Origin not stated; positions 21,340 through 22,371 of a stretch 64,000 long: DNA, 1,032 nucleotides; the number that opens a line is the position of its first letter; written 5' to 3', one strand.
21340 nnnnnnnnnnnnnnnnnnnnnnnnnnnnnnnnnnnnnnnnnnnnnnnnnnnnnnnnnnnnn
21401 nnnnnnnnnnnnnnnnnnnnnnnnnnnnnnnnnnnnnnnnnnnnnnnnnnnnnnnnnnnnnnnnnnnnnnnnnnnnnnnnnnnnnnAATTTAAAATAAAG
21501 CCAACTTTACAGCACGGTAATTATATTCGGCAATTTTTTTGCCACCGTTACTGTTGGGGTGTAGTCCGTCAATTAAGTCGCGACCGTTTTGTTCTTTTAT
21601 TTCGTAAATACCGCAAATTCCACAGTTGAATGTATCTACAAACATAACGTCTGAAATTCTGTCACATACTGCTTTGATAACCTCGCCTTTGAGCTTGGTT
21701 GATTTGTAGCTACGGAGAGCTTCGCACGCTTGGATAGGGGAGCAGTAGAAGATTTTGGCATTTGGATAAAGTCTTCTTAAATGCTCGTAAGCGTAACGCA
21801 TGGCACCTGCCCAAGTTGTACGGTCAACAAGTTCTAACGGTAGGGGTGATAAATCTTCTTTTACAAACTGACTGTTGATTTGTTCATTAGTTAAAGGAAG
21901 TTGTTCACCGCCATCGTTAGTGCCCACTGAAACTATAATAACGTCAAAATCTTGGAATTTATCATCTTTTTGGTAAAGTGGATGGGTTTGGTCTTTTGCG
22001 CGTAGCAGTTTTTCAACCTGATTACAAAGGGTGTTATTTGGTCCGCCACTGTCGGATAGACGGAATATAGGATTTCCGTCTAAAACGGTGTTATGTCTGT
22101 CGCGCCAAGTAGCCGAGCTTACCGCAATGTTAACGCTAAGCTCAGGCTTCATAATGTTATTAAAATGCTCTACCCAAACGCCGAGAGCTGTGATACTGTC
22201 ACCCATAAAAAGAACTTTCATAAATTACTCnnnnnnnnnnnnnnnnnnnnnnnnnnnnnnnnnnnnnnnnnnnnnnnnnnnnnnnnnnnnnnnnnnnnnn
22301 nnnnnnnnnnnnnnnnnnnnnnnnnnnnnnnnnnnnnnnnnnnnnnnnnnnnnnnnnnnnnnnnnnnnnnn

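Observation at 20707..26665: GRE operon with an SGNH esterase between enzyme and activase, a divergent AraC regulator and a beta-helix protein: candidate new catabolic module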

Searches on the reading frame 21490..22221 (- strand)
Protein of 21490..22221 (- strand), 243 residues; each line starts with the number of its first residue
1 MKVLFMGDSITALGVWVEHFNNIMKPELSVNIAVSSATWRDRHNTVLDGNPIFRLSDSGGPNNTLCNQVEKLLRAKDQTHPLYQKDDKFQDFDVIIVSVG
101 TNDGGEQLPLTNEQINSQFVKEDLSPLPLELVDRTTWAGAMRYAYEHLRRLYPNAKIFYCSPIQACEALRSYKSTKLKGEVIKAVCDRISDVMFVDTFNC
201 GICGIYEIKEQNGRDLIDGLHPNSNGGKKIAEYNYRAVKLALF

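Call 3: search_protein_families(library=pfam, proteins=[window:21490-22221:-], max_evalue=0.01)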
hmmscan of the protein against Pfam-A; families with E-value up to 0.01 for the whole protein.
window:21490-22221:- (243 aa): 2 families
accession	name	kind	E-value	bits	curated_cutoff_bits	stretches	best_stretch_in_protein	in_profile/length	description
PF13472.12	Lipase_GDSL_2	-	5.8e-13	50.1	32.9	1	5-226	1-175/178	GDSL-like Lipase/Acylhydrolase family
PF00657.28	Lipase_GDSL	-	4.2e-08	34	23.6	1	3-233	1-207/208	GDSL-like Lipase/Acylhydrolase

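Call 4: search_protein_families(library=ncbifam, proteins=[window:21490-22221:-], max_evalue=0.01)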
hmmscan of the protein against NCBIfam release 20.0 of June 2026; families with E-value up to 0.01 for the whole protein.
window:21490-22221:- (243 aa): 1 family
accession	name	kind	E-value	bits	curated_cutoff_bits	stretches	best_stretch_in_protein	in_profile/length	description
NF042968.1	AcxylEst_AxeA1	equivalog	0.00032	19.1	700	1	86-232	338-457/459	acetylxylan esterase AxeA1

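Call 26: find_homologous_proteins(query=window:21490-22221:-, max_evalue=0.00001)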
Query window:21490-22221:- (243 aa): 129 proteins with E <= 0.00001 among 429 candidates; the best 120 are listed.
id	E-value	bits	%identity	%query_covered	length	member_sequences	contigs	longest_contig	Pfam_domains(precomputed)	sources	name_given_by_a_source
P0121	4.8e-163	558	100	100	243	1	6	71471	PF13472.13,PF00657.29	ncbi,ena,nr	ncbi:MAG: SGNH/GDSL hydrolase family protein [Clostridia bacterium]|nr:SGNH/GDSL hydrolase family pr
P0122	8.6e-144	495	89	98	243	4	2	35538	PF13472.13,PF00657.29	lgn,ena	-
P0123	5.0e-119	414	75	98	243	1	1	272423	PF13472.13,PF00657.29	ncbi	-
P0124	9.5e-109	381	70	98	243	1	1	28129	PF13472.13,PF00657.29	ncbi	-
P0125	4.9e-108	378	68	100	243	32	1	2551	PF13472.13,PF00657.29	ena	-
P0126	1.1e-106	374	69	98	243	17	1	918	PF13472.13,PF00657.29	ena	-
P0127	8.0e-106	371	69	98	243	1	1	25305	PF13472.13,PF00657.29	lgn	-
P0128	3.3e-105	369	69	98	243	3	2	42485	PF13472.13,PF00657.29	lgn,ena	-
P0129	4.1e-105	369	67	100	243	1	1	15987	PF13472.13,PF00657.29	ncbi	-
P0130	3.7e-104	366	69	98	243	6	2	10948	PF13472.13,PF00657.29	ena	-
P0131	5.3e-101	355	66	98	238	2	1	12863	PF13472.13,PF00657.29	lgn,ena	-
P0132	8.9e-98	345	67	98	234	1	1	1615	PF13472.13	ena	-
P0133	3.4e-97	343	61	100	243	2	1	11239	PF13472.13,PF00657.29,PF16255.12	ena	-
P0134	1.0e-94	335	64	98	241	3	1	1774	PF13472.13,PF00657.29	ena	-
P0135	3.1e-91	323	60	100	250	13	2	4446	PF13472.13,PF00657.29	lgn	-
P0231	1.4e-51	193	46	94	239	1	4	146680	PF13472.13,PF00657.29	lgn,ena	-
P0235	1.1e-50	191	46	99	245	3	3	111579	PF13472.13,PF00657.29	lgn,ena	-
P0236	3.0e-50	189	45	99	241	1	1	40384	PF13472.13,PF00657.29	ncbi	-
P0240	2.9e-48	183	47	98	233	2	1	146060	PF13472.13,PF00657.29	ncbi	-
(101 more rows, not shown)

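Call 27: find_encoding_contigs(protein=P0240, flank=6000, max_places=1)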
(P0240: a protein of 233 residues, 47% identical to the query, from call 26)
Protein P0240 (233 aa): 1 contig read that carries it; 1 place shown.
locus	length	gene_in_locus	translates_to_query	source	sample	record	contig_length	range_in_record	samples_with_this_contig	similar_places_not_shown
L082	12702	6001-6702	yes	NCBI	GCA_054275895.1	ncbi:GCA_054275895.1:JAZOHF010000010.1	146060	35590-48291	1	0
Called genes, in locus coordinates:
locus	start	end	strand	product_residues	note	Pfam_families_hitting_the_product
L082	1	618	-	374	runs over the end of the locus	PF00144:Beta-lactamase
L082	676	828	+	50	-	-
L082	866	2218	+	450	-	PF02812:ELFV_dehydrog_N, PF00208:ELFV_dehydrog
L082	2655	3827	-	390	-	PF00390:malic, PF03949:Malic_M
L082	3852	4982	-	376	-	PF02615:Ldh_2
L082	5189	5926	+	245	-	PF00657:Lipase_GDSL, PF13472:Lipase_GDSL_2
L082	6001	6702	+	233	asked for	PF00657:Lipase_GDSL, PF13472:Lipase_GDSL_2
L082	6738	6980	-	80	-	PF01381:HTH_3 (weak), PF13443:HTH_26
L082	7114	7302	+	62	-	-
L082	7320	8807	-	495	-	PF09547:SpoIVA_ATPase, PF20438:SpoIVA_middle, PF20439:SpoIVA_C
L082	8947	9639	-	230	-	-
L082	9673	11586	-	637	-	PF00122:E1-E2_ATPase, PF00702:Hydrolase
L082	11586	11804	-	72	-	PF00403:HMA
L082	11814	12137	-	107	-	PF01022:HTH_5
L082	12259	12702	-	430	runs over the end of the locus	PF17892:Cadherin_5, PF17963:Big_9, PF00395:SLH (weak)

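Call 28: find_encoding_contigs(protein=P0231, flank=6000, max_places=1)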
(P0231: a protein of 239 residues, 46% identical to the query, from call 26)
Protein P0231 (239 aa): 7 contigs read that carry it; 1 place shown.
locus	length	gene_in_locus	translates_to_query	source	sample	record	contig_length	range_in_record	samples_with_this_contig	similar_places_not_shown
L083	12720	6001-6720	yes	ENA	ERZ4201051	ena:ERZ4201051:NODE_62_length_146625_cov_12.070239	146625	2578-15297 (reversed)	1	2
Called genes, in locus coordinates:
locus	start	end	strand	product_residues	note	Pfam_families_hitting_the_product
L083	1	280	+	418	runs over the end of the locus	PF01183:Glyco_hydro_25, PF08230:CW_7 (weak), PF01476:LysM, PF23473:LysM3_LYK4_5 (weak)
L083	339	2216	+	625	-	PF12708:Pect-lyase_RHGA_epim, PF13229:Beta_helix (weak)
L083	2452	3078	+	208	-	-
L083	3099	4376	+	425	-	-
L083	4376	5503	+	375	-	PF26113:GH16_XgeA, PF00722:Glyco_hydro_16, PF02368:Big_2 (weak)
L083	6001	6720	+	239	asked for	PF00657:Lipase_GDSL, PF13472:Lipase_GDSL_2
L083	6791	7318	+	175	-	-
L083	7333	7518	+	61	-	-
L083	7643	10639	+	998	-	-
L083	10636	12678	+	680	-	-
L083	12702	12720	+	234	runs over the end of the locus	-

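Call 29: find_encoding_contigs(protein=P0236, flank=6000, max_places=1)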
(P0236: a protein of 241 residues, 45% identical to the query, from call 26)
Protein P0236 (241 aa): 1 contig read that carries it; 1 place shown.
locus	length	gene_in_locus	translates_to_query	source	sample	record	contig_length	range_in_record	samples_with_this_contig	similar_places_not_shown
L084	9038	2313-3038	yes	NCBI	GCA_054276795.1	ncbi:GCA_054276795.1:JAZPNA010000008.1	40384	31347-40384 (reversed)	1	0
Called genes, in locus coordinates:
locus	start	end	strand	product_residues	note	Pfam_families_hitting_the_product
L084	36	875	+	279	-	PF10418:DHODB_Fe-S_bind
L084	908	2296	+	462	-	PF14691:Fer4_20, PF07992:Pyr_redox_2 (weak), PF01946:Thi4 (weak), PF13738:Pyr_redox_3 (faint), PF01262:AlaDh_PNT_C (faint), PF07992:Pyr_redox_2, PF13450:NAD_binding_8, PF00070:Pyr_redox (weak)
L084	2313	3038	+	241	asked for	PF00657:Lipase_GDSL, PF13472:Lipase_GDSL_2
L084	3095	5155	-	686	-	PF00009:GTP_EFTU, PF22042:EF-G_D2, PF03144:GTP_EFTU_D2 (weak), PF14492:EFG_III, PF03764:EFG_IV, PF00679:EFG_C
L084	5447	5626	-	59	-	-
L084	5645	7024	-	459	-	PF01938:TRAM (weak), PF05958:tRNA_U5-meth_tr, PF13847:Methyltransf_31 (weak)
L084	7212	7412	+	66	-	-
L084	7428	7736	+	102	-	PF00085:Thioredoxin, PF14595:Thioredoxin_9, PF13899:Thioredoxin_7 (weak), PF13098:Thioredoxin_2, PF13728:TraF (weak), PF13905:Thioredoxin_8 (faint), PF05768:Glrx-like (weak), PF13192:Thioredoxin_3 (weak), +1 more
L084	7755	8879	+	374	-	PF02655:ATP-grasp_3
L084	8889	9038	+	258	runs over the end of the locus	PF02811:PHP (weak), PF13263:PHP_C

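Call 30: find_encoding_contigs(protein=P0235, flank=6000, max_places=1)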
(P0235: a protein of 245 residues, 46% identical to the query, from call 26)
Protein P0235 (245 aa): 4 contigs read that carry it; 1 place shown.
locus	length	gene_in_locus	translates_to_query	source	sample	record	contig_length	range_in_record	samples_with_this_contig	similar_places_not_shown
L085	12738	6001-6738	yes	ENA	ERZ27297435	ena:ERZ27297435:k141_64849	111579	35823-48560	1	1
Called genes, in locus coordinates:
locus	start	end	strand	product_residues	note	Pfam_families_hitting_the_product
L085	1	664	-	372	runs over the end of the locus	PF00144:Beta-lactamase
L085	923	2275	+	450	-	PF02812:ELFV_dehydrog_N, PF00208:ELFV_dehydrog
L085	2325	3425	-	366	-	PF01594:AI-2E_transport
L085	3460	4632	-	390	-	PF00390:malic, PF03949:Malic_M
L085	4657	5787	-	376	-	PF02615:Ldh_2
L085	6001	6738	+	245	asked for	PF00657:Lipase_GDSL, PF13472:Lipase_GDSL_2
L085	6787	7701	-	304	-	PF02311:AraC_binding, PF00165:HTH_AraC (weak), PF12833:HTH_18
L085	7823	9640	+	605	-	PF00890:FAD_binding_2 (weak), PF01134:GIDA (weak), PF01266:DAO (weak), PF12831:FAD_oxidored, PF13450:NAD_binding_8 (weak)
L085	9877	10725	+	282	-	PF00892:EamA (weak)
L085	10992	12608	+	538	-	-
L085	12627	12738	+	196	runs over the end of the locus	PF10688:Imp-YgjV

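Call 74: find_related_loci(query=A5, collection=metagenome_contigs, flank=4000)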
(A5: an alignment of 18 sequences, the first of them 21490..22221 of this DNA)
Query A5 (243 aa) in metagenome_contigs; peptide patterns used: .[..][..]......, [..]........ (x = any residue, [..] = any of these).
600 stretches matched a pattern (row limit reached: there are more); 28 encode a relative of the query (tblastn E <= 1e-3); 28 distinct loci.
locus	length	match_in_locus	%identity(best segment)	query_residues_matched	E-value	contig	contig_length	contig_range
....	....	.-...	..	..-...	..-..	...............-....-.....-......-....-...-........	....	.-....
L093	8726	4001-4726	49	2-240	7e-73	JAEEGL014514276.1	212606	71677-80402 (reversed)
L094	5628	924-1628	47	2-238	6e-64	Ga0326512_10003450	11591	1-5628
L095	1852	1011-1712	44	2-238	7e-63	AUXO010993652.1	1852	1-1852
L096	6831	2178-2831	41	1-234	4e-48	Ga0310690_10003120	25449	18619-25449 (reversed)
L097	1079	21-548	46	58-238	6e-50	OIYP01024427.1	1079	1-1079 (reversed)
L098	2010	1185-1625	25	50-230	5e-9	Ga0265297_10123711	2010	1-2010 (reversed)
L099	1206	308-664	29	93-230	9e-8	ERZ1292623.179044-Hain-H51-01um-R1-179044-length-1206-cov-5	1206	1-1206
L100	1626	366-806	25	52-232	1e-7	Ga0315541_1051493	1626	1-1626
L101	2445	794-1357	29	3-228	3e-7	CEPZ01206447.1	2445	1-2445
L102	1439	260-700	23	50-230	3e-7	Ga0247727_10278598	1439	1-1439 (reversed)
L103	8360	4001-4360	26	94-232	9e-7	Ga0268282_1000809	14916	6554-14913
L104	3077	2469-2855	25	83-230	3e-6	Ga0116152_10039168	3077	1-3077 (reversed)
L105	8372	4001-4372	29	83-238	4e-6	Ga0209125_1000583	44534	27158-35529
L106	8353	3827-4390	22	32-243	7e-6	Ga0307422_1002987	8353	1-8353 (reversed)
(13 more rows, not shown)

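Call 80: search_protein_families(library=pfam, proteins=[L094:204-1655:+, L096:78-2879:+, L093:673-2073:+, L093:2104-3048:+, L093:3075-3959:+, L093:4778-5782:-, L093:5777-7213:+, L093:7235-8317:+, L094:2689-4434:+, L096:3222-4358:+], max_evalue=0.0001)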
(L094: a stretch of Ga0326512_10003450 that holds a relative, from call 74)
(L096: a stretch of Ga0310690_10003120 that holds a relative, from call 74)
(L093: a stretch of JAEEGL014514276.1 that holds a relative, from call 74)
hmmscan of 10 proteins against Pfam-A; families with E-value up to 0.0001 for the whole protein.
L094:204-1655:+ (483 aa): 2 families
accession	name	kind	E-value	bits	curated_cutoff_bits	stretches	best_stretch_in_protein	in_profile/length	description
PF13472.12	Lipase_GDSL_2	-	8.3e-11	43.1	32.9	1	244-465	1-177/178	GDSL-like Lipase/Acylhydrolase family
PF00657.28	Lipase_GDSL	-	1.5e-10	42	23.6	1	242-469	1-206/208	GDSL-like Lipase/Acylhydrolase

L096:78-2879:+ (933 aa): 2 families
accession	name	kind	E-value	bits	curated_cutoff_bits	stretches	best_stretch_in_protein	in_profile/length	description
PF13472.12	Lipase_GDSL_2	-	5.5e-11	43.7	32.9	1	706-912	2-177/178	GDSL-like Lipase/Acylhydrolase family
PF00657.28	Lipase_GDSL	-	1.8e-08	35.2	23.6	1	704-915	2-205/208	GDSL-like Lipase/Acylhydrolase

L093:673-2073:+ (466 aa): 2 families
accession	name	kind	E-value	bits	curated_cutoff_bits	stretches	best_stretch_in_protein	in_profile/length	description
PF07687.19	M20_dimer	-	1.8e-09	37.9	21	1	220-310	10-101/107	Peptidase dimerisation domain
PF01546.33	Peptidase_M20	-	1.9e-09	38.2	24.6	1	113-399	23-193/206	Peptidase family M20/M25/M40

L093:2104-3048:+ (314 aa): 2 families
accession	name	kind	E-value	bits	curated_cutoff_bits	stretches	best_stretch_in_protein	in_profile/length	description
PF02588.21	YitT_membrane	-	9.1e-35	120.3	24.3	1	27-249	1-204/205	Uncharacterised 5xTM membrane BCR, YitT family COG1284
PF10035.14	DUF2179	-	1.7e-11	44.2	22.8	1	255-295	1-41/55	Uncharacterized protein conserved in bacteria (DUF2179)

L093:3075-3959:+ (294 aa): 1 family
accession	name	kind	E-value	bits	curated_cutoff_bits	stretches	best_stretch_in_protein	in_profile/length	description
PF00892.27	EamA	-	4.2e-42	144.1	28.2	2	4-139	2-134/135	EamA-like transporter family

L093:4778-5782:- (334 aa): 3 families
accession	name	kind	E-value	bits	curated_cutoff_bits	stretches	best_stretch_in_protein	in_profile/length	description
PF01418.23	HTH_6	-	4.9e-23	81.3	28.3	1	56-127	3-74/77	Helix-turn-helix domain, rpiR family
PF01380.27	SIS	-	5.6e-23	81.6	25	1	177-305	2-130/131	SIS domain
PF13580.11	SIS_2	-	1.1e-05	25.9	27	0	171-202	26-57/138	SIS domain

L093:5777-7213:+ (478 aa): 2 families
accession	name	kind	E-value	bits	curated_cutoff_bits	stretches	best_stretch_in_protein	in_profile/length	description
PF01565.28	FAD_binding_4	-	1.3e-34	119.3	26.4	1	58-194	2-137/139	FAD binding domain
PF02913.24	FAD-oxidase_C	-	7.5e-22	78.7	21.2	1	232-475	2-247/248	FAD linked oxidases, C-terminal domain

L093:7235-8317:+ (360 aa): 1 family
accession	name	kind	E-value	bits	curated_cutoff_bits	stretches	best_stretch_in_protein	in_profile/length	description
PF13183.11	Fer4_8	-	6.7e-06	27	27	1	11-77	2-67/68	4Fe-4S dicluster domain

L094:2689-4434:+ (581 aa): 2 families
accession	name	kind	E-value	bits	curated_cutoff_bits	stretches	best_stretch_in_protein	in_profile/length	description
PF20441.4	TerL_nuclease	-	1.1e-35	123.6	24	1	302-571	10-280/286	Terminase large subunit, endonuclease domain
PF03354.21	TerL_ATPase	-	3.6e-08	33.8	23.7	1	113-279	17-169/178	Terminase large subunit, ATPase domain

L096:3222-4358:+ (378 aa): 0 families

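Call 93: search_solved_structures(query=A5, max_evalue=1)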
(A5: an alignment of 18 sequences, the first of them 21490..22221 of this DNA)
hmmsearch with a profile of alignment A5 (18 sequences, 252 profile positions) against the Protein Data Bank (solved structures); distinct sequences matched with E-value up to 1: 7.
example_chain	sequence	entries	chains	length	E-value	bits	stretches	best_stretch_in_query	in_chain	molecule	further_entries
4q7q_A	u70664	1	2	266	0.00093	21.8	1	143-176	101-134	Lipolytic protein G-D-S-L family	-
3u37_A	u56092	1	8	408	0.0012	21.4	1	6-167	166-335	Acetyl-xylan esterase Est2A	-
4dev_A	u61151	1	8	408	0.0012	21.4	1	6-167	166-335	Acetyl-xylan esterase Est2A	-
4hf7_A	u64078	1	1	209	0.063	15.8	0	4-46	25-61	Putative acylhydrolase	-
7ddy_D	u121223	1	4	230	0.072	15.6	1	4-34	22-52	G-D-S-L family lipolytic protein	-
9hi6_A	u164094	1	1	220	0.096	15.2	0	4-27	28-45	FI6-focused design_04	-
4ppy_A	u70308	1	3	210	0.47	12.9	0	4-44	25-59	Putative acylhydrolase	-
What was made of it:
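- The weak nearest matches of the SGNH protein are acetyl-xylan esterases (calls 4, 93).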
